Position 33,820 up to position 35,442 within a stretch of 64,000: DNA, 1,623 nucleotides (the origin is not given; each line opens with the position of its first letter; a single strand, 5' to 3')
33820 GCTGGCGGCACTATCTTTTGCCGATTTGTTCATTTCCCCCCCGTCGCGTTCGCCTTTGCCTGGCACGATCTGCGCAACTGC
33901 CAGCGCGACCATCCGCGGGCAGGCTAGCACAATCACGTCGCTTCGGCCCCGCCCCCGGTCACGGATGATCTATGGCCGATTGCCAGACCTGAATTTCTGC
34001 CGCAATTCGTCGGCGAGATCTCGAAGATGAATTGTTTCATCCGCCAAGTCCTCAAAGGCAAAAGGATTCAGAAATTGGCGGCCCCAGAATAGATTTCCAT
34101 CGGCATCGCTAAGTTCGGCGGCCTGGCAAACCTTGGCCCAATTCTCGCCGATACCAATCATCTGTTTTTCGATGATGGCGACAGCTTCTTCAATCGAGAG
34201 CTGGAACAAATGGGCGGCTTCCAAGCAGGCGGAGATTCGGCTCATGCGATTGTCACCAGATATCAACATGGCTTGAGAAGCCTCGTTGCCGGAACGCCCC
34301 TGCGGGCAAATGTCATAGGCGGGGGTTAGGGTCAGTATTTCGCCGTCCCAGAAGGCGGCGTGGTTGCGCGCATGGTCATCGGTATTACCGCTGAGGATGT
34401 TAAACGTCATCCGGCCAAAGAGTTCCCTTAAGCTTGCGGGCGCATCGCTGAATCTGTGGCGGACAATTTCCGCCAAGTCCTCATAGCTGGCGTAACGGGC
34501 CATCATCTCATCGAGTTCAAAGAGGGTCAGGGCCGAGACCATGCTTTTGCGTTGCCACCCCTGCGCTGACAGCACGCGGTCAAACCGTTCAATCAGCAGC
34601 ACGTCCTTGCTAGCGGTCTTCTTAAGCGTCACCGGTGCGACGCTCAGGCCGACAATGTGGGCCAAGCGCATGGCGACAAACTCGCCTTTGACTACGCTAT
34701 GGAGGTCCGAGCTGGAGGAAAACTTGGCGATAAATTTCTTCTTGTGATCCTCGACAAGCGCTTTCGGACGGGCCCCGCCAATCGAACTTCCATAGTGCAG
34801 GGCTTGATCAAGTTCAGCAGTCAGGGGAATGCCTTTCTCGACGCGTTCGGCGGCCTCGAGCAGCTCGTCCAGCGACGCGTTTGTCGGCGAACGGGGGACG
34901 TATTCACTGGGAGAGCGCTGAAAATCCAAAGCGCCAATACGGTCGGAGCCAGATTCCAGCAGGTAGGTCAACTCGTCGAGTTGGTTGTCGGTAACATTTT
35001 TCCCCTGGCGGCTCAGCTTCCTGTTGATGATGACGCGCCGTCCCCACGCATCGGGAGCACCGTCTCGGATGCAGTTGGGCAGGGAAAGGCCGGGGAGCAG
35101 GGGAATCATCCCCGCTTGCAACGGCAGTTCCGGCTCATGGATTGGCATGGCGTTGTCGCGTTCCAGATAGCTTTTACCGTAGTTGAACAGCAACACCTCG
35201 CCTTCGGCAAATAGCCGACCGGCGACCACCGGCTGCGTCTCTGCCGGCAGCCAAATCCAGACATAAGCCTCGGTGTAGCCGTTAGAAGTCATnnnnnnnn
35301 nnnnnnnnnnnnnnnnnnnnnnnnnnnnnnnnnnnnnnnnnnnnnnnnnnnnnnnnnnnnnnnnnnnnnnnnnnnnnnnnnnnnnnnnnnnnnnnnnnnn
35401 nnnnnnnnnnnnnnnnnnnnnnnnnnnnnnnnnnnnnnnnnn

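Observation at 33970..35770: HipBA toxin-antitoxin module with a non-canonical four-box palindromic operator array around a sigma70-like promoter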

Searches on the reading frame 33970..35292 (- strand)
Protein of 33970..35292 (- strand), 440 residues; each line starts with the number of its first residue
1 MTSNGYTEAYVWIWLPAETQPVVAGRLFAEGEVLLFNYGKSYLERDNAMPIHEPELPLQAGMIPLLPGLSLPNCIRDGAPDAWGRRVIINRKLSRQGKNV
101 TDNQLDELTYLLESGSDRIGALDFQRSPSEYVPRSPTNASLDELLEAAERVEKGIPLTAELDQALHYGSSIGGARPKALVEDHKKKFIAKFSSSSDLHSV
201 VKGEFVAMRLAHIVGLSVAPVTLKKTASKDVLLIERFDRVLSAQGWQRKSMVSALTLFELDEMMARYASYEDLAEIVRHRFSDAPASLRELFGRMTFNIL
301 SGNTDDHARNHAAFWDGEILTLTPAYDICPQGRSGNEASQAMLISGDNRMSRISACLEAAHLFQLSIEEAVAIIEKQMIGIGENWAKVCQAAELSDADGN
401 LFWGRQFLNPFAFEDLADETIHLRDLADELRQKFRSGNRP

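Call 6: search_protein_families(library=pfam, proteins=[window:33970-35292:-], max_evalue=0.01)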
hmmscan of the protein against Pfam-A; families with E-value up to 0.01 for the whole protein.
window:33970-35292:- (440 aa): 2 families
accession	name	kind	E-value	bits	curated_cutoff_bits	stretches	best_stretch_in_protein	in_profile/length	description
PF07804.18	HipA_C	-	1.4e-46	159.3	30.5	1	169-379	1-207/213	HipA-like C-terminal domain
PF13657.11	Couple_hipA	-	1e-06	29.6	22.5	1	23-124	9-98/99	HipA N-terminal domain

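Call 7: search_protein_families(library=ncbifam, proteins=[window:33970-35292:-], max_evalue=0.01)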
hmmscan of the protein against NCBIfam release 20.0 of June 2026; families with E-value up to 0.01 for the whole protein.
window:33970-35292:- (440 aa): 1 family
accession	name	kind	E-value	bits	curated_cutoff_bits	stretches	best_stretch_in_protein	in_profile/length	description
NF007297.0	PRK09775.1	equivalog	1.8e-10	40.1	401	1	106-331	145-372/446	type II toxin-antitoxin system HipA family toxin YjjJ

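Call 9: search_solved_structures(query=window:33970-35292:-, max_evalue=0.001, show_alignments=1)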
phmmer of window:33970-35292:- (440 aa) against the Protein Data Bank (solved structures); distinct sequences matched with E-value up to 0.001: 16.
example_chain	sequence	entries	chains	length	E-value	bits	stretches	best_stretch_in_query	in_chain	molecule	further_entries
4pu3_A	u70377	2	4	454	1.3e-07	34.5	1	196-345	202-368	Toxin-antitoxin system toxin HipA family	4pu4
4pu5_A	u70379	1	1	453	1.3e-07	34.5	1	196-345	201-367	Toxin-antitoxin system toxin HipA family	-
8ezr_B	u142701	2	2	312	9.3e-06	28.4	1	194-332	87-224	HipT(Lp)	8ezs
7vkb_A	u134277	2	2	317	9.7e-06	28.3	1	194-332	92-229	HipA_C domain-containing protein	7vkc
7wcf_A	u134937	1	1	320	3.6e-05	26.5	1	194-332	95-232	HipA_C domain-containing protein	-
7ab4_C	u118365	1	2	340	5.7e-05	25.8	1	180-329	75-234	HipA_C domain-containing protein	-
7ab3_C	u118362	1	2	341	6.9e-05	25.5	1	180-329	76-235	HipA_C domain-containing protein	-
2wiu_A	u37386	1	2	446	7.5e-05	25.4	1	192-348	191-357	PROTEIN HIPA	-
3tpd_A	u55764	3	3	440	8.9e-05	25.2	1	192-348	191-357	Serine/threonine-protein kinase HipA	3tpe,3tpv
7ab5_C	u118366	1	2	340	0.00029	23.5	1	180-328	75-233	HipA_C domain-containing protein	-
4yg7_D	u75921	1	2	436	0.00048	22.8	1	192-348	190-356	Serine/threonine-protein kinase HipA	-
3fbr_A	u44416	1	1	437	0.00048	22.8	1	192-348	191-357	Serine/threonine-protein kinase toxin HipA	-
3dnt_A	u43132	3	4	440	0.00049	22.7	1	192-348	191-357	Protein hipA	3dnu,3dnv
5k98_A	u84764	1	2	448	0.00051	22.7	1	192-348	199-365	Serine/threonine-protein kinase HipA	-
3hzi_A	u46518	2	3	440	0.0006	22.4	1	192-348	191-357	Protein hipA | Serine/threonine-protein kinase HipA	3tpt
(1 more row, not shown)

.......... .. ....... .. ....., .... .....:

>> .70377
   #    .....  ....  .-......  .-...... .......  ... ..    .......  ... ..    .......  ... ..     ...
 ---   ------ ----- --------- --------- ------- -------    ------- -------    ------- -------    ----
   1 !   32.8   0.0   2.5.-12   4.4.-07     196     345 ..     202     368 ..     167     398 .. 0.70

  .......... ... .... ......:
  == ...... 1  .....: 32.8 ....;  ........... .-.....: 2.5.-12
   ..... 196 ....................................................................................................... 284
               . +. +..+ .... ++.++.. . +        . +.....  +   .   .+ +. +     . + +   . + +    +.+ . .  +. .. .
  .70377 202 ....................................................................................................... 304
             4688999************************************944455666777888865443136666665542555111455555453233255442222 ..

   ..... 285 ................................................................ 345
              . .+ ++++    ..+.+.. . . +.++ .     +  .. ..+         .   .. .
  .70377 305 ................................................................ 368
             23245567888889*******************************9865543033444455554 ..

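Call 42: find_encoding_contigs(protein=window:33970-35292:-, flank=4000, max_places=6)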
Protein window:33970-35292:- (440 aa): 24 contigs read that carry it; 6 places shown.
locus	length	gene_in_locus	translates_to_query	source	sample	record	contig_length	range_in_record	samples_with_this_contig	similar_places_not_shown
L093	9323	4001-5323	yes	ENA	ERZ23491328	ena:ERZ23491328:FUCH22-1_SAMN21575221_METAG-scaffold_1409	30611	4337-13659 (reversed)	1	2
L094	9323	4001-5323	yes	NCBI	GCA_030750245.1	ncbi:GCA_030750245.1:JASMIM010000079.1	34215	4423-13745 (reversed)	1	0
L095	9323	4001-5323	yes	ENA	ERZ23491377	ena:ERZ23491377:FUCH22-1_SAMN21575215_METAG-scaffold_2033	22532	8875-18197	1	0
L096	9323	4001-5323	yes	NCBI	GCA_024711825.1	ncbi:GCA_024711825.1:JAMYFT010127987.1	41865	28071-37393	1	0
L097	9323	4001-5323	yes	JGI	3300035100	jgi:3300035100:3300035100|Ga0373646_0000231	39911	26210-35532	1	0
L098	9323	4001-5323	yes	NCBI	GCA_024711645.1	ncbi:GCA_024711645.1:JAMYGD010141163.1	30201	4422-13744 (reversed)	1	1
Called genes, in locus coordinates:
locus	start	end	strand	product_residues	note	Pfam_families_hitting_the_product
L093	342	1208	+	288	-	PF22632:BphC_D1, PF00903:Glyoxalase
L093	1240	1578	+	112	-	-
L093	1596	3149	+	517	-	PF00501:AMP-binding, PF13193:AMP-binding_C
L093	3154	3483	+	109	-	PF01258:zf-dskA_traR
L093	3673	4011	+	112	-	PF12844:HTH_19, PF13560:HTH_31 (weak), PF01381:HTH_3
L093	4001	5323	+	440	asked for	PF13657:Couple_hipA (weak), PF07804:HipA_C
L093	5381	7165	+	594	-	PF02776:TPP_enzyme_N, PF00205:TPP_enzyme_M, PF02775:TPP_enzyme_C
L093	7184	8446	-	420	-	-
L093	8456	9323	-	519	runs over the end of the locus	PF03062:MBOAT, PF13813:MBOAT_2 (weak)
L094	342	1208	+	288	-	PF22632:BphC_D1, PF00903:Glyoxalase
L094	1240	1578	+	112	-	-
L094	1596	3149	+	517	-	PF00501:AMP-binding, PF13193:AMP-binding_C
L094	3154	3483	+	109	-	PF01258:zf-dskA_traR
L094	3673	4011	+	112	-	PF12844:HTH_19, PF13560:HTH_31 (weak), PF01381:HTH_3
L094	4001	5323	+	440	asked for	PF13657:Couple_hipA (weak), PF07804:HipA_C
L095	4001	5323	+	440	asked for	PF13657:Couple_hipA (weak), PF07804:HipA_C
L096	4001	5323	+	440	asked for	PF13657:Couple_hipA (weak), PF07804:HipA_C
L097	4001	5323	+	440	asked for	PF13657:Couple_hipA (weak), PF07804:HipA_C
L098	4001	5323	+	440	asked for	PF13657:Couple_hipA (weak), PF07804:HipA_C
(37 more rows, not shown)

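Call 57: search_solved_structures(query=A2, max_evalue=0.001, show_alignments=3)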
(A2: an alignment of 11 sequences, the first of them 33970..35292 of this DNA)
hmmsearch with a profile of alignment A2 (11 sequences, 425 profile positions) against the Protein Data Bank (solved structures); distinct sequences matched with E-value up to 0.001: 16.
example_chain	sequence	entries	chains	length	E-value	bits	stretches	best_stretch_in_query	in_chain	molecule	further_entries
4pu5_A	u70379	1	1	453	6.8e-13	51.6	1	195-349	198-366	Toxin-antitoxin system toxin HipA family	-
4pu3_A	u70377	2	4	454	7e-13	51.5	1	195-349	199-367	Toxin-antitoxin system toxin HipA family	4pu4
8ezr_B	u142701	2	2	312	1.4e-11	47.3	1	190-398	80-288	HipT(Lp)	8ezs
7vkb_A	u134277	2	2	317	1.4e-11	47.2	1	190-398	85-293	HipA_C domain-containing protein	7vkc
7wcf_A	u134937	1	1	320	8e-11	44.8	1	190-398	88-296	HipA_C domain-containing protein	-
2wiu_A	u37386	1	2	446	1.3e-08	37.4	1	197-335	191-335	PROTEIN HIPA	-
3tpd_A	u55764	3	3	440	1.8e-08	37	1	198-335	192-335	Serine/threonine-protein kinase HipA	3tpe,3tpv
4yg7_D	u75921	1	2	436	9.5e-08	34.6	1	198-335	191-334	Serine/threonine-protein kinase HipA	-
3fbr_A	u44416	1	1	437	9.6e-08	34.6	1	198-335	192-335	Serine/threonine-protein kinase toxin HipA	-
3dnt_A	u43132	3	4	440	9.7e-08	34.6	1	197-335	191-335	Protein hipA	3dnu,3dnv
5k98_A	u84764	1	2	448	1e-07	34.5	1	197-335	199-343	Serine/threonine-protein kinase HipA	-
7ab4_C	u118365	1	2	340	1.1e-07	34.4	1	185-334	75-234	HipA_C domain-containing protein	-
3hzi_A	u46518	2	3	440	1.4e-07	34.1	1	198-335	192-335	Protein hipA | Serine/threonine-protein kinase HipA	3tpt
3tpb_A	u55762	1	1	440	1.4e-07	34.1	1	198-335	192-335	Serine/threonine-protein kinase HipA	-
7ab3_C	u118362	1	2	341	1.7e-07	33.8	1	185-334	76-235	HipA_C domain-containing protein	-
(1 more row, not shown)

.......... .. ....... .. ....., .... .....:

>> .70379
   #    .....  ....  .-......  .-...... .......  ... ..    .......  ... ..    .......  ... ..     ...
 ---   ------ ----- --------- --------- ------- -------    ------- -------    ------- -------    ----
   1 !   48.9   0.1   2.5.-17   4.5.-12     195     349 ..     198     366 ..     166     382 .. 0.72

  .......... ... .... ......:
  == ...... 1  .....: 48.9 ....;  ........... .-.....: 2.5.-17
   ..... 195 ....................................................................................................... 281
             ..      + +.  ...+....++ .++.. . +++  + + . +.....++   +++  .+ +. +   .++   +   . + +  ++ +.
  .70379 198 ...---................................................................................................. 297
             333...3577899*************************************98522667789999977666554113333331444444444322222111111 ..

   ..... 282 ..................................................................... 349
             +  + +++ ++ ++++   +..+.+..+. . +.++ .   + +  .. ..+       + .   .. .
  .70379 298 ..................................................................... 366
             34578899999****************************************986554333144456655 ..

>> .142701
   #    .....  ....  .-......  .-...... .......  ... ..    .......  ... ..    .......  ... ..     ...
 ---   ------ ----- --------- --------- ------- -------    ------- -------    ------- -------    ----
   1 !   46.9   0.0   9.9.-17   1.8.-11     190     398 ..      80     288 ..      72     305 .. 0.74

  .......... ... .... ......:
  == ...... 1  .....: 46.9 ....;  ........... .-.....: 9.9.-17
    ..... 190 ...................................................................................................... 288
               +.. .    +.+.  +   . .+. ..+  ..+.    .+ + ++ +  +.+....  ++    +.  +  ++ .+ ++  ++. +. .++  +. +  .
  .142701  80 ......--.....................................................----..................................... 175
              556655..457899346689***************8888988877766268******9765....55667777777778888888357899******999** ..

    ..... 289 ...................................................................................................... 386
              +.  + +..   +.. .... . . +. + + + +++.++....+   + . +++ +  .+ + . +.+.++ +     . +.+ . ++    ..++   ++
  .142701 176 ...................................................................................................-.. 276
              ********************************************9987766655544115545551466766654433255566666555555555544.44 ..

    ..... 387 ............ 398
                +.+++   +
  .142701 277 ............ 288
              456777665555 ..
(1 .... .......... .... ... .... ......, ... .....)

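Call 72: search_protein_families(library=padloc, proteins=[window:33970-35292:-], max_evalue=0.01)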
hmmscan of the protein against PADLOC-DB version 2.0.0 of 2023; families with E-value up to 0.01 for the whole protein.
window:33970-35292:- (440 aa): 2 families
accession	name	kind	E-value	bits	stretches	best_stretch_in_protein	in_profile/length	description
PDLC04340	PDC-M03A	-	6.2e-06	23.9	1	171-328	17-167/280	-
PDLC04339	PDC-M03A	-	0.0007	17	1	258-327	105-173/293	-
